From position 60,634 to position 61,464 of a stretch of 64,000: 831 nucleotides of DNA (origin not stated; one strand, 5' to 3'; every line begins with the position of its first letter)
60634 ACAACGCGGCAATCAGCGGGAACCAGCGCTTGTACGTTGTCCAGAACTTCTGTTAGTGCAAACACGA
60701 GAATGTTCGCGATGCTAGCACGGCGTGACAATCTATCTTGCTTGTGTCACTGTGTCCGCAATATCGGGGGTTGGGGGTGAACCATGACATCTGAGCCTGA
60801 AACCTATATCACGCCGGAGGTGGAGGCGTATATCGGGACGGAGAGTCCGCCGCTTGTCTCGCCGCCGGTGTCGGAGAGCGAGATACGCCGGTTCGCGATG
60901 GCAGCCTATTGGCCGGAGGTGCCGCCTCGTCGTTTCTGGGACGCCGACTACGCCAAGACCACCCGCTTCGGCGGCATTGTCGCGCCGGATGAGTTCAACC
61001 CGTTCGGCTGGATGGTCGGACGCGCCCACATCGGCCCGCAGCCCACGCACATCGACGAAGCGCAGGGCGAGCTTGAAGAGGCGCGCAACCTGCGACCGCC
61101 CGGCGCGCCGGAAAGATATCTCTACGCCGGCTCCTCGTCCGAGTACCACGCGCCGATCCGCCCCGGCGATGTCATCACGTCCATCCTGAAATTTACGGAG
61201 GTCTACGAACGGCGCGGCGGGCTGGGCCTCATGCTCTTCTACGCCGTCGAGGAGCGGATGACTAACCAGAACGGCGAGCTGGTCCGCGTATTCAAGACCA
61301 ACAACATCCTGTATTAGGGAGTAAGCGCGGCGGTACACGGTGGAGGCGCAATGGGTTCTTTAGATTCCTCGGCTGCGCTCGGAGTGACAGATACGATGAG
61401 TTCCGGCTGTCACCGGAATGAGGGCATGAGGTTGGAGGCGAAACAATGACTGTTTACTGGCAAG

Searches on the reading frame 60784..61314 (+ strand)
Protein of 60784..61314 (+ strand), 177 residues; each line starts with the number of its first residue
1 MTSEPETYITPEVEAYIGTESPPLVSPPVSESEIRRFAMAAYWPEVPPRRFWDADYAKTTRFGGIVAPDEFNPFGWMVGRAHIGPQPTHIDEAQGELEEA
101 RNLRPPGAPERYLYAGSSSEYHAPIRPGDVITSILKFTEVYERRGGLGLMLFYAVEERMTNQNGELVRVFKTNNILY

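Call 52: find_related_loci(query=window:60784-61314:+, collection=metagenome_contigs, flank=6000)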
Query window:60784-61314:+ (177 aa) in metagenome_contigs; peptide patterns used: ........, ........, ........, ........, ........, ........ (x = any residue, [..] = any of these).
51 stretches matched a pattern; 7 encode a relative of the query (tblastn E <= 1e-3); 7 distinct loci.
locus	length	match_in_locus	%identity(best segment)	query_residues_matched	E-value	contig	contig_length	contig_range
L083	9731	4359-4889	94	1-177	3e-112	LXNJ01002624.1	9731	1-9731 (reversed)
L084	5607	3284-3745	46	3-168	2e-39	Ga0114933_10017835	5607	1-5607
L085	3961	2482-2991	44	7-177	6e-36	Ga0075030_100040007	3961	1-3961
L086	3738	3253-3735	45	7-168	2e-35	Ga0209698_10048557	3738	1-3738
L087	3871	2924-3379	44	3-168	5e-35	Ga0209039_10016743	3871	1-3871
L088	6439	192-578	43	35-177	6e-29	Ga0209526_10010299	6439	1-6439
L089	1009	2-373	43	52-177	1e-26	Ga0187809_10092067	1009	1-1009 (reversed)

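Call 71: search_protein_families(library=pfam, proteins=[L083:2508-4283:+], max_evalue=0.01)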
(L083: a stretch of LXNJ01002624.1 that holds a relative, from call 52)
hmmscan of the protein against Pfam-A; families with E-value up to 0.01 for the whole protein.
L083:2508-4283:+ (592 aa): 1 family
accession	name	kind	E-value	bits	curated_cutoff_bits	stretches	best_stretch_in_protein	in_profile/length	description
PF00188.32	CAP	-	3.8e-14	54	21.1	1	458-591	14-117/117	Cysteine-rich secretory protein family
